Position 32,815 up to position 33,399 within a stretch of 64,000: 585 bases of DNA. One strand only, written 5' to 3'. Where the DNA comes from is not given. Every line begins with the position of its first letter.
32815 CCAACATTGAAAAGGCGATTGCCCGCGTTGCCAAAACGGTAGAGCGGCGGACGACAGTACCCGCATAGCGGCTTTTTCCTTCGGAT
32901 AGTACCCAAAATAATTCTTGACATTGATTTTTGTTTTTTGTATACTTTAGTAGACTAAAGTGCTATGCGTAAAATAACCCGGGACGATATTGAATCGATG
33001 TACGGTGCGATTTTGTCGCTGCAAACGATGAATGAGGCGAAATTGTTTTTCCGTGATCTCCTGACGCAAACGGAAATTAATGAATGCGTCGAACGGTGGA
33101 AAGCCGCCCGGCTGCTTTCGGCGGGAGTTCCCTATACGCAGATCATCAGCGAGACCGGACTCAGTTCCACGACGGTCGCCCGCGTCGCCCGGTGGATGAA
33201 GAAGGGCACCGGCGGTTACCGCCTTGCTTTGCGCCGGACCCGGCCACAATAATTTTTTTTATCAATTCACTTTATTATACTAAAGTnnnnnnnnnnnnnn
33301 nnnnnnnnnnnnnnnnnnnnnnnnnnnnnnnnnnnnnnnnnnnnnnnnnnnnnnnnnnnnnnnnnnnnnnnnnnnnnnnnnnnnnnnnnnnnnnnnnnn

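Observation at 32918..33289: YerC/TrpR-family regulator with a perfect palindromic operator, positioned as a likely repressor of the histidine operon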

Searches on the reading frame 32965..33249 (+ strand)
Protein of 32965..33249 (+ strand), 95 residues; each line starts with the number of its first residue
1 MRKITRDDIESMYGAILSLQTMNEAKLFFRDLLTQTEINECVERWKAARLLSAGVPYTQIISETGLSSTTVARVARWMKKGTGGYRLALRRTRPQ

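Call 3: search_protein_families(library=pfam, proteins=[window:32965-33249:+])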
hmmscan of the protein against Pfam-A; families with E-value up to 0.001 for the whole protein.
window:32965-33249:+ (95 aa): 2 families
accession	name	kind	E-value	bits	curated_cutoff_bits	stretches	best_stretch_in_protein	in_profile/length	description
PF01371.25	Trp_repressor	-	3e-17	62.9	27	1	10-92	4-87/88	Trp repressor protein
PF13384.12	HTH_23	-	2.4e-05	24.5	24.6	1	43-81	6-45/50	Homeodomain-like domain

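Call 4: search_protein_families(library=ncbifam, proteins=[window:32965-33249:+])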
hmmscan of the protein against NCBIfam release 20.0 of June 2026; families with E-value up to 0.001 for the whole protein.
window:32965-33249:+ (95 aa): 1 family
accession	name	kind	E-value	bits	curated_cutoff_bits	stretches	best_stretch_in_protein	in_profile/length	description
TIGR02531.1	yecD_yerC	hypoth_equivalog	1.6e-17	63.7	42.2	1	8-91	4-87/88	YerC/YecD family TrpR-related protein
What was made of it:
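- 32965..33252 (+): hisR (yerC/yecD family), a 95-aa TrpR-fold repressor. PF01371 3e-17 and TIGR02531 63.7 bits (calls 3, 4).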

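Call 11: find_homologous_proteins(query=window:32965-33249:+)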
Query window:32965-33249:+ (95 aa): 154 proteins with E <= 0.001 among 163 candidates; the best 120 are listed.
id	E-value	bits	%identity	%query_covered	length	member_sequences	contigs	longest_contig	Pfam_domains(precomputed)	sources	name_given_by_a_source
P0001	3.6e-50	185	94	100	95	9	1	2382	PF01371.26,PF13384.13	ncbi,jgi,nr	ncbi:MAG TPA: YerC/YecD family TrpR-related protein [Bacteroidota bacterium]|nr:YerC/YecD family Trp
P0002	3.2e-41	157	90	88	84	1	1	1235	PF01371.26,PF13384.13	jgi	-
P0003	4.8e-41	156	79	96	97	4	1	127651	PF01371.26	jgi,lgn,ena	-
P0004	2.9e-40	154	81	96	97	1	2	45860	PF01371.26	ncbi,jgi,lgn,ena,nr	ncbi:MAG TPA: YerC/YecD family TrpR-related protein [Bacteroidota bacterium]|nr:YerC/YecD family Trp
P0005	9.1e-40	152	78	97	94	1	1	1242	PF01371.26,PF13384.13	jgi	-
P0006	4.7e-39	150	77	96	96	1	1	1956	PF01371.26,PF13384.13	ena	-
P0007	1.3e-38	148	74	96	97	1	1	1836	PF01371.26,PF13384.13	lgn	-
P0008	2.0e-38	148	75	98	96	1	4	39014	PF01371.26,PF13384.13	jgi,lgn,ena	jgi:TrpR-related protein YerC/YecD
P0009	2.0e-38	148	77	97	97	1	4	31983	PF01371.26,PF13384.13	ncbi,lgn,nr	ncbi:MAG: helix-turn-helix domain-containing protein [Ignavibacteriae bacterium]|nr:helix-turn-helix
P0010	2.1e-38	148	73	98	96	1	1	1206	PF01371.26,PF13384.13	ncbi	-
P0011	3.0e-38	147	74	96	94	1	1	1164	PF01371.26,PF13384.13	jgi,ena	-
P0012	9.8e-38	145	78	98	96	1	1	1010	PF01371.26,PF13384.13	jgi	jgi:TrpR-related protein YerC/YecD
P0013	1.2e-37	145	73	97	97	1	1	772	PF01371.26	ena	-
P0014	1.8e-37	145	75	97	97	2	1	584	PF01371.26,PF13384.13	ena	-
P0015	2.9e-37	144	72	97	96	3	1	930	PF01371.26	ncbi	-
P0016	3.2e-37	144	73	96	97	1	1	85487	PF01371.26,PF13384.13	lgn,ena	-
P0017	3.4e-37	144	75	97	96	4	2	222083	PF01371.26,PF13384.13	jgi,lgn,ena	-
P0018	3.8e-37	144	75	96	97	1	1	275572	PF01371.26,PF13384.13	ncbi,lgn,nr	ncbi:MAG TPA: YerC/YecD family TrpR-related protein [Blastocatellia bacterium]|nr:YerC/YecD family T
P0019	4.9e-37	143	74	96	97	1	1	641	PF01371.26,PF13384.13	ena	-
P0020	6.1e-37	143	72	97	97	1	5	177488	PF01371.26,PF13384.13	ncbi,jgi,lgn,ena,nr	ncbi:MAG TPA: YerC/YecD family TrpR-related protein [Bacteroidota bacterium]|nr:YerC/YecD family Trp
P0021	6.6e-37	143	71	98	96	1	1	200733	PF01371.26,PF13384.13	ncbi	ncbi:MAG: YerC/YecD family TrpR-related protein [Bacteroidota bacterium]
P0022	8.0e-37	143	76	98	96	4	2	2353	PF01371.26,PF13384.13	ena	-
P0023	8.8e-37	142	72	97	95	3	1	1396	PF01371.26,PF13384.13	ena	-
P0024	1.1e-36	142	72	97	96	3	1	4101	PF01371.26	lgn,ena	-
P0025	1.1e-36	142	72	97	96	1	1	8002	PF01371.26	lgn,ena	-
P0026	1.1e-36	142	73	96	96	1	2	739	PF01371.26,PF13384.13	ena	-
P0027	1.2e-36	142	73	98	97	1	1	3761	PF01371.26,PF13384.13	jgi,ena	-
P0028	1.3e-36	142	74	96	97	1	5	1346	PF01371.26,PF13384.13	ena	-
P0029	1.4e-36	142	74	96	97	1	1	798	PF01371.26,PF13384.13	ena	-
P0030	1.6e-36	142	72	98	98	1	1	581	PF01371.26,PF13384.13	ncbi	-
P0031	1.7e-36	141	73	96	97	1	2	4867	PF01371.26,PF13384.13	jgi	jgi:TrpR-related protein YerC/YecD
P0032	2.3e-36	141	73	97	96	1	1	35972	PF01371.26,PF13384.13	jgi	jgi:TrpR-related protein YerC/YecD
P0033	2.4e-36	141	73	96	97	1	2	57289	PF01371.26,PF13384.13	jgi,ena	jgi:TrpR-related protein YerC/YecD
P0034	2.5e-36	141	74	96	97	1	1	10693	PF01371.26,PF13384.13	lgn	-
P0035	3.2e-36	141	72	97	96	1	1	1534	PF01371.26,PF13384.13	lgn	-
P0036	3.4e-36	141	73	96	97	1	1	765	PF01371.26,PF13384.13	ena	-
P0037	3.4e-36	141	73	96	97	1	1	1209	PF01371.26,PF13384.13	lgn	-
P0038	3.5e-36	140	71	97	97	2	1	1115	PF01371.26,PF13384.13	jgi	jgi:TrpR-related protein YerC/YecD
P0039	4.1e-36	140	71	96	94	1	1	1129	PF01371.26,PF13384.13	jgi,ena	-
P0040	4.5e-36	140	73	96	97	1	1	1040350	PF01371.26,PF13384.13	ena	-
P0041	6.2e-36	140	71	96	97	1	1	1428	PF01371.26,PF13384.13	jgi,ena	jgi:TrpR-related protein YerC/YecD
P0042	6.9e-36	140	73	96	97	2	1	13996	PF01371.26,PF13384.13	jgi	jgi:TrpR-related protein YerC/YecD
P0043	7.5e-36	139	73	96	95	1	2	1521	PF01371.26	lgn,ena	-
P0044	9.7e-36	139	71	100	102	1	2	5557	PF01371.26,PF13384.13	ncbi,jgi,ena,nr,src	ncbi:MAG TPA: YerC/YecD family TrpR-related protein [Bacteroidota bacterium]|nr:YerC/YecD family Trp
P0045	1.2e-35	139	73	96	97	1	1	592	PF01371.26,PF13384.13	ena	-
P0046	1.2e-35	139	70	96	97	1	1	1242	PF01371.26,PF13384.13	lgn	-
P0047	1.3e-35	139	68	97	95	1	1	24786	PF01371.26,PF13384.13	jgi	jgi:TrpR-related protein YerC/YecD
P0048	1.5e-35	138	71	96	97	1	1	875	PF01371.26,PF13384.13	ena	-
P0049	1.7e-35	138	71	96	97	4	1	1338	PF01371.26,PF13384.13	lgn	-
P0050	1.8e-35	138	70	96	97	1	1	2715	PF01371.26,PF13384.13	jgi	jgi:TrpR-related protein YerC/YecD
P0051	1.9e-35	138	70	96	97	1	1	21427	PF01371.26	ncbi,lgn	-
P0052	2.1e-35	138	74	96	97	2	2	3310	PF01371.26,PF13384.13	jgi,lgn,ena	jgi:TrpR-related protein YerC/YecD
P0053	2.2e-35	138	70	96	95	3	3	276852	PF01371.26,PF13384.13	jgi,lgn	jgi:TrpR-related protein YerC/YecD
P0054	3.7e-35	137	69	98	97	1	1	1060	PF01371.26,PF13384.13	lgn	-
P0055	4.2e-35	137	73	97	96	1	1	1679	PF01371.26,PF13384.13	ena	-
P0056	4.4e-35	137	69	98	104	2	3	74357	PF01371.26,PF13384.13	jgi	jgi:TrpR-related protein YerC/YecD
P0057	5.7e-35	137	70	97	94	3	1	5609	PF01371.26,PF13384.13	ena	-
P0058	5.9e-35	137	74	96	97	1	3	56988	PF01371.26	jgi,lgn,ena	-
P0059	6.7e-35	136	66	97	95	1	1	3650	PF01371.26,PF13384.13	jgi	jgi:TrpR-related protein YerC/YecD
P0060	7.6e-35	136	67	97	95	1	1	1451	PF01371.26,PF13384.13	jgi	jgi:TrpR-related protein YerC/YecD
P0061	9.0e-35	136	67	97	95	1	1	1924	PF01371.26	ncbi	-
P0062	9.9e-35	136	67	97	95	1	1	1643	PF01371.26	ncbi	-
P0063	1.0e-34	136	69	96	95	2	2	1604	PF01371.26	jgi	jgi:TrpR-related protein YerC/YecD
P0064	1.1e-34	136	68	100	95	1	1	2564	PF01371.26,PF13384.13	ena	-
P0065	1.7e-34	135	67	96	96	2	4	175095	PF01371.26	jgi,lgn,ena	jgi:TrpR-related protein YerC/YecD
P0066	2.2e-34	135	70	97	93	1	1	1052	PF01371.26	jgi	jgi:TrpR-related protein YerC/YecD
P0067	2.8e-34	134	67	96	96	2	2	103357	PF01371.26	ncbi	-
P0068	3.1e-34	134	73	96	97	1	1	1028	PF01371.26,PF13384.13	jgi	jgi:TrpR-related protein YerC/YecD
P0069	3.5e-34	134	70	97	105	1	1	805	PF01371.26,PF13384.13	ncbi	-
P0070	3.5e-34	134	78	85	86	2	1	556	PF01371.26,PF13384.13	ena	-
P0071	3.9e-34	134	71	97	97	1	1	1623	PF01371.26,PF13384.13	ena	-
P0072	4.6e-34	134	71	96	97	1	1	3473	PF01371.26,PF13384.13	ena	-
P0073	4.6e-34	134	71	96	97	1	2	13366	PF01371.26,PF13384.13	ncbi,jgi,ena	jgi:TrpR-related protein YerC/YecD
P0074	5.4e-34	134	71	96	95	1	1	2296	PF01371.26,PF13384.13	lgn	-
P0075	5.9e-34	133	70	97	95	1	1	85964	PF01371.26,PF13384.13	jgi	jgi:TrpR-related protein YerC/YecD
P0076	6.3e-34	133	67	100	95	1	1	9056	PF01371.26,PF13384.13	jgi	-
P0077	7.8e-34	133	67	100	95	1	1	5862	PF01371.26,PF13384.13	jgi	jgi:TrpR-related protein YerC/YecD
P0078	7.9e-34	133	69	98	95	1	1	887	PF01371.26,PF13384.13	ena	-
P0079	8.1e-34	133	71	96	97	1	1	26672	PF01371.26,PF13384.13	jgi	jgi:TrpR-related protein YerC/YecD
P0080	8.7e-34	133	71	96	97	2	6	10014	PF01371.26,PF13384.13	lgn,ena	-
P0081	8.7e-34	133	71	96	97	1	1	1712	PF01371.26,PF13384.13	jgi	jgi:TrpR-related protein YerC/YecD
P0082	8.9e-34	133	71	96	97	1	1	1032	PF01371.26,PF13384.13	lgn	-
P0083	9.1e-34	133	70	96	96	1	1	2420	PF01371.26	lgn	-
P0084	1.0e-33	133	70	96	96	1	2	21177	PF01371.26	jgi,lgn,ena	jgi:TrpR-related protein YerC/YecD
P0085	1.1e-33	133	70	96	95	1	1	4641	PF01371.26,PF13384.13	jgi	jgi:TrpR-related protein YerC/YecD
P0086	1.3e-33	132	70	97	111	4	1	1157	PF01371.26,PF13384.13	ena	-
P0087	1.4e-33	132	71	96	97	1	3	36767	PF01371.26,PF13384.13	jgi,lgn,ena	-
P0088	1.5e-33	132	71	96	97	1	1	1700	PF01371.26,PF13384.13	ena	-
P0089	1.6e-33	132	68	97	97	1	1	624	PF01371.26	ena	-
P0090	2.0e-33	132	65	97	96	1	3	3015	PF01371.26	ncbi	-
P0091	2.1e-33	132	67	100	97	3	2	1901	PF01371.26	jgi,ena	-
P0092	2.3e-33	131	67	96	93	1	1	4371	PF01371.26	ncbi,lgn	-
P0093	2.3e-33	131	68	96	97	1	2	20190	PF01371.26,PF13384.13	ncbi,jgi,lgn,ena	-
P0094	2.4e-33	131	71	96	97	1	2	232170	PF01371.26,PF13384.13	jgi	jgi:TrpR-related protein YerC/YecD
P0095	2.5e-33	131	68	98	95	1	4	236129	PF01371.26,PF13384.13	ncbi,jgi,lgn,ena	-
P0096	2.9e-33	131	69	96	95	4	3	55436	PF01371.26,PF13384.13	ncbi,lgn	ncbi:MAG: YerC/YecD family TrpR-related protein [Acidobacteriota bacterium]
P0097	3.1e-33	131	70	97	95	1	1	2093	PF01371.26,PF13384.13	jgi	jgi:TrpR-related protein YerC/YecD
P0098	3.5e-33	131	68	98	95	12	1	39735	PF01371.26,PF13384.13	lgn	-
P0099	3.7e-33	131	66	97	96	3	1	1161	PF01371.26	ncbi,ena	-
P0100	3.9e-33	131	71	96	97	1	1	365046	PF01371.26,PF13384.13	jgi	jgi:TrpR-related protein YerC/YecD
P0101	7.9e-33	130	65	97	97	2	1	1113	PF01371.26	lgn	-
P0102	9.5e-33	130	66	96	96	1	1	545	PF01371.26,PF13384.13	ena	-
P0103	1.3e-32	129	66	96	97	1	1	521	PF01371.26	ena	-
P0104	1.4e-32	129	67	96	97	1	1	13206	PF01371.26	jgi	jgi:TrpR-related protein YerC/YecD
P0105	2.4e-32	128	70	94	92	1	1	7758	PF01371.26,PF13384.13,PF13551.13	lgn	-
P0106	2.5e-32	128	69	94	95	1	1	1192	PF01371.26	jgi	jgi:TrpR-related protein YerC/YecD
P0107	3.2e-32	128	65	97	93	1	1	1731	PF01371.26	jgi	jgi:TrpR-related protein YerC/YecD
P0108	3.2e-32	128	75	84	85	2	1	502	PF01371.26,PF13384.13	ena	-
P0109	3.2e-32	128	66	97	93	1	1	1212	PF01371.26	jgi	jgi:TrpR-related protein YerC/YecD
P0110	6.7e-32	127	67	96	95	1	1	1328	PF01371.26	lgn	-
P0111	1.0e-31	126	65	97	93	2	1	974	PF01371.26,PF13384.13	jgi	jgi:TrpR-related protein YerC/YecD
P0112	1.2e-31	126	66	97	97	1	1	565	PF01371.26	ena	-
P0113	1.4e-31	126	75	84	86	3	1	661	PF01371.26,PF13384.13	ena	-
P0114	2.3e-31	125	65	96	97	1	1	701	PF01371.26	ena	-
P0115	2.6e-31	125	65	97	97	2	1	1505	PF01371.26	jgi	jgi:TrpR-related protein YerC/YecD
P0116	4.4e-31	124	67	96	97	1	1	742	PF01371.26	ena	-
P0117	4.5e-31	124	66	96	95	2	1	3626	PF01371.26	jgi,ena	jgi:TrpR-related protein YerC/YecD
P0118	5.7e-31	124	73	85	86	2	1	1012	PF01371.26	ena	-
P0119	9.2e-31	123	66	96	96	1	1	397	PF01371.26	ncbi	-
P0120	1.1e-30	123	64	97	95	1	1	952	PF01371.26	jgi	jgi:TrpR-related protein YerC/YecD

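Call 13: find_related_loci(query=A1, collection=genome_contigs, flank=3000)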
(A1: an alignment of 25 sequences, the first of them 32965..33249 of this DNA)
Query A1 (95 aa) in genome_contigs; peptide patterns used: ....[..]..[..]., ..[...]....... (x = any residue, [..] = any of these).
279 stretches matched a pattern; 179 encode a relative of the query (tblastn E <= 1e-3); the best 80 are kept; 80 distinct loci.
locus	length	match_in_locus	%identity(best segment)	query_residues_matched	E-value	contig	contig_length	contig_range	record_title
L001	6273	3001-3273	81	1-91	1e-45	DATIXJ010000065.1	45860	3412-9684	MAG TPA_asm: Bacteroidota bacterium isolate SMAG_U15246 k141_1986426, whole genome shotgun sequence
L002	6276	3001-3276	74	1-92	2e-44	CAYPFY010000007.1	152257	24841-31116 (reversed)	MAG TPA_asm: uncultured Chlorobiaceae bacterium isolate binchicken_co185_251 genome assembly, contig: NODE_118_length_15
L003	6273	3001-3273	75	1-91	2e-43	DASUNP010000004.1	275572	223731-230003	MAG TPA_asm: Blastocatellia bacterium isolate SMAG_U1603 k141_640526, whole genome shotgun sequence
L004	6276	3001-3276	77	1-92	1e-43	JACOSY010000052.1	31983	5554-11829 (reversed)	MAG: Ignavibacteria bacterium isolate NC_groundwater_30_Pr7_B-0.1um_51_131 FFV18_Bp1_scaffold_592153, whole genome shotg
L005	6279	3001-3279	71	1-93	9e-43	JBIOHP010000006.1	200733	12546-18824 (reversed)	MAG: Bacteroidota bacterium isolate GcC11-5 k141_677188_length_200733_cov_106.9926, whole genome shotgun sequence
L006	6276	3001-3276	72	1-92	1e-42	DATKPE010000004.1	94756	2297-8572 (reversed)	MAG TPA_asm: Bacteroidota bacterium isolate SMAG_U14783 k141_13735, whole genome shotgun sequence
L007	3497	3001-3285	71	1-95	3e-42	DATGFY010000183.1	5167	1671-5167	MAG TPA_asm: Bacteroidota bacterium isolate SMAG_U9740 k141_1567156, whole genome shotgun sequence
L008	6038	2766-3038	75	1-91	3e-42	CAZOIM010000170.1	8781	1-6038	MAG TPA_asm: uncultured Ignavibacteriaceae bacterium isolate binchicken_co241_296 genome assembly, contig: NODE_8440_len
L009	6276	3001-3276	73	1-92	1e-40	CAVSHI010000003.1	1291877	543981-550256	MAG: Ignavibacteriota bacterium isolate MFD01476.bin.1.124 genome assembly, contig: contig_39632, whole genome shotgun s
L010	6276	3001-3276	66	1-92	1e-40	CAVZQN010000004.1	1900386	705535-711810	MAG: uncultured bacterium isolate MFD05747.bin.3.202 genome assembly, contig: contig_16702, whole genome shotgun sequenc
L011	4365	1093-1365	71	1-91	2e-40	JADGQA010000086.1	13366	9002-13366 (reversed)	MAG: Bacteroidota bacterium isolate Chersky.3_21 contig-100_1971, whole genome shotgun sequence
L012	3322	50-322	67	1-91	9e-40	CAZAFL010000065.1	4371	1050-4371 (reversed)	MAG TPA_asm: uncultured Chlorobiaceae bacterium isolate binchicken_co185_181 genome assembly, contig: NODE_47078_length_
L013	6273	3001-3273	67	1-91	4e-40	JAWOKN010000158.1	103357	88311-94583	MAG: Bacteroidota bacterium isolate bin_159 c_000049195389, whole genome shotgun sequence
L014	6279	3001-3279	66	1-93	1e-38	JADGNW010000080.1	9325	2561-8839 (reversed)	MAG: Blastocatellia bacterium isolate Chersky_418 k127_2025908, whole genome shotgun sequence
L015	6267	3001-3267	64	1-89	2e-37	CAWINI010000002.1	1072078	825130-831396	MAG: uncultured bacterium isolate MFD04944.bin.1.291 genome assembly, contig: contig_43876, whole genome shotgun sequenc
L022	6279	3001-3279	56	3-95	7e-33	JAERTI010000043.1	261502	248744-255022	MAG: Candidatus Uhrbacteria bacterium isolate BH28 c_000000008469, whole genome shotgun sequence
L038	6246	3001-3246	62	10-91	3e-31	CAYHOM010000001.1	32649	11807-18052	MAG TPA_asm: uncultured Gammaproteobacteria bacterium isolate ERP119705_co15_210 genome assembly, contig: NODE_1069_leng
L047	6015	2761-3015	57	3-91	2e-30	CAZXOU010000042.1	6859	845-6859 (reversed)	MAG TPA_asm: uncultured Gammaproteobacteria bacterium isolate binchicken_co48_459 genome assembly, contig: NODE_18425_le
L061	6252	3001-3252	54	8-91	2e-29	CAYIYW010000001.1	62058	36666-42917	MAG TPA_asm: uncultured Candidatus Saccharibacteria bacterium isolate ERP119705_co9_37 genome assembly, contig: NODE_329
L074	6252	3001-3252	55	10-93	1e-28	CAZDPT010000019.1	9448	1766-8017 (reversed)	MAG TPA_asm: uncultured Candidatus Saccharibacteria bacterium isolate SRP141376_co1_90 genome assembly, contig: NODE_131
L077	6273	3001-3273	51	1-91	3e-28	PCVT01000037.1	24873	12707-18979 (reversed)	MAG: Parcubacteria group bacterium CG11_big_fil_rev_8_21_14_0_20_41_14 CG11_8_21_14_0.20_scaffold_2563_c, whole genome s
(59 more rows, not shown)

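Call 19: search_solved_structures(query=window:32965-33249:+, max_evalue=0.01, show_alignments=3)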
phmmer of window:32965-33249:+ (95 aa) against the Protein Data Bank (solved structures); distinct sequences matched with E-value up to 0.01: 3.
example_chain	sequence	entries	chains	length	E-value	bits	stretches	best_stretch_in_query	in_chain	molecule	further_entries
3g1c_A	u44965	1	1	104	1.7e-11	47.2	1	3-91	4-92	The TrpR like protein from Eubacterium eligens ATCC 27750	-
3frw_A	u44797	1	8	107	2.5e-11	46.7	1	2-93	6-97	Putative Trp repressor protein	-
3kor_A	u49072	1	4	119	4.4e-11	46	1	7-91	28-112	Possible Trp repressor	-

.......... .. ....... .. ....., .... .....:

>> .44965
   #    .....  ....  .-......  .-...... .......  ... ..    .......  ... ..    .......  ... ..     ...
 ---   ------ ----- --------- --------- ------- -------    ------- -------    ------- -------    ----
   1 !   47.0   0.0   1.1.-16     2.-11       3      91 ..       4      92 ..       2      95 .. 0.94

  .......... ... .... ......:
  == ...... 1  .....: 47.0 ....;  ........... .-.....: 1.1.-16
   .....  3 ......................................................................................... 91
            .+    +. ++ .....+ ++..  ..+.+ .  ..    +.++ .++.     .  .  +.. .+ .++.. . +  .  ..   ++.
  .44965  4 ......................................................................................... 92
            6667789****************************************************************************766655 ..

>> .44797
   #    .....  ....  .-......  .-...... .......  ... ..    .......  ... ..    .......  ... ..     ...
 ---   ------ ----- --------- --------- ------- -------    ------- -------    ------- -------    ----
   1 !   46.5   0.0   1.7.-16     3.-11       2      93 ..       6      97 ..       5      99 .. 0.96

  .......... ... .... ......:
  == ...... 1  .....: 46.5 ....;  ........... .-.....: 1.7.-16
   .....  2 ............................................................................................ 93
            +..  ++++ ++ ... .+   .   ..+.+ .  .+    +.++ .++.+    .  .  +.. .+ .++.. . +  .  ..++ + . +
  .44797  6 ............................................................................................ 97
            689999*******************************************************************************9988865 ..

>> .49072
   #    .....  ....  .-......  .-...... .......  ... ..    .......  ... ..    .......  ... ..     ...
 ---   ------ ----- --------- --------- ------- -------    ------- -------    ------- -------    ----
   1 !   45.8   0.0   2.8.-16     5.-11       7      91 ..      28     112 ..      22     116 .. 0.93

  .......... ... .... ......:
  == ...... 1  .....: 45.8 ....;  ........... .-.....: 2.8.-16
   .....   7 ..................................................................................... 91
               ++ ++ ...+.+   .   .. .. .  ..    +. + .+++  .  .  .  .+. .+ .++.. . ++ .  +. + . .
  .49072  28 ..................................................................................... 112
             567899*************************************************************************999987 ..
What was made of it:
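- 32965..33252 (+): PDB 3g1c, 3frw and 3kor at E about 1e-11 (call 19).
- On HisR / YerC-YecD TrpR-related regulators (TIGR02531): Sequence matches to the same three have E about 1e-11 (call 19).
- Closest known: Escherichia coli TrpR tryptophan repressor. Different: No sequence-level match at E <= 0.01 (call 19).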

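Call 30: search_protein_families(library=pfam, proteins=[L061:3312-3860:+, L061:3853-4566:+, L074:3303-3842:+, L077:3406-3756:+, L047:3166-3531:+, L047:3730-4407:+, L022:3363-4061:+, L038:3384-4139:+, L015:3336-4355:+], max_evalue=0.0001)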
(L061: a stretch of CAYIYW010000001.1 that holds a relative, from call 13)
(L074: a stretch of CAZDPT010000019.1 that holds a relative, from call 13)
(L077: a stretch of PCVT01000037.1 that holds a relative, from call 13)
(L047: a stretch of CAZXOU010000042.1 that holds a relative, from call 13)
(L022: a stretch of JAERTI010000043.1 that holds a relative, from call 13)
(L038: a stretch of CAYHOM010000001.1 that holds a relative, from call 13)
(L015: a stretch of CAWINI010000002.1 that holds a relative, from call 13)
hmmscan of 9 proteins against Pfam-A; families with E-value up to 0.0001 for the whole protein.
L061:3312-3860:+ (183 aa): 1 family
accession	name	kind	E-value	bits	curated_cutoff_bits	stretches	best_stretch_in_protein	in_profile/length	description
PF18306.6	LDcluster4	-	2e-30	105.9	26.3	1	7-168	1-149/151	SLOG cluster4 family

L061:3853-4566:+ (238 aa): 1 family
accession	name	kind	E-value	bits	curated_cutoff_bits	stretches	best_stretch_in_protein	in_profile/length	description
PF24827.1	AstE_AspA_cat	-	9.7e-08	32.2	25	1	3-104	3-119/192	Succinylglutamate desuccinylase/Aspartoacylase catalytic domain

L074:3303-3842:+ (180 aa): 1 family
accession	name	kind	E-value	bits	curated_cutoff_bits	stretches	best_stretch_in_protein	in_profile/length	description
PF18306.6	LDcluster4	-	4e-32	111.4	26.3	1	7-168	1-150/151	SLOG cluster4 family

L077:3406-3756:+ (117 aa): 1 family
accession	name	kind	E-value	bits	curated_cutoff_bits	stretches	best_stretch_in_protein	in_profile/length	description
PF01502.23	PRA-CH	-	3.5e-19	68.9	27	1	34-104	2-71/74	Phosphoribosyl-AMP cyclohydrolase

L047:3166-3531:+ (122 aa): 1 family
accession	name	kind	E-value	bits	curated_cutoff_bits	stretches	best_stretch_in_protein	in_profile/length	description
PF01502.23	PRA-CH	-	1.3e-20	73.5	27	1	37-112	5-73/74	Phosphoribosyl-AMP cyclohydrolase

L047:3730-4407:+ (226 aa): 1 family
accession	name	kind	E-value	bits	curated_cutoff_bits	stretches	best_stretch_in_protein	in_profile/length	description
PF01634.23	HisG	-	1.9e-23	83.6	25.5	1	49-216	1-155/158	ATP phosphoribosyltransferase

L022:3363-4061:+ (233 aa): 1 family
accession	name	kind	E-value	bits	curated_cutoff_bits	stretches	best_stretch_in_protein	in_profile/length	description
PF24827.1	AstE_AspA_cat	-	1.2e-14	54.7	25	1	2-147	3-170/192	Succinylglutamate desuccinylase/Aspartoacylase catalytic domain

L038:3384-4139:+ (252 aa): 0 families

L015:3336-4355:+ (340 aa): 3 families
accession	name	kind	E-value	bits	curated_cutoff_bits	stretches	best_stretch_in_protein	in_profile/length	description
PF01323.26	DSBA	-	4e-25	89.2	25.6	1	159-304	1-190/191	DSBA-like thioredoxin domain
PF13462.12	Thioredoxin_4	-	2.3e-23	83.6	23.2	1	147-306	4-165/165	Thioredoxin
PF13098.12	Thioredoxin_2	-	2.2e-07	31.6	27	1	157-303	6-103/104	Thioredoxin-like domain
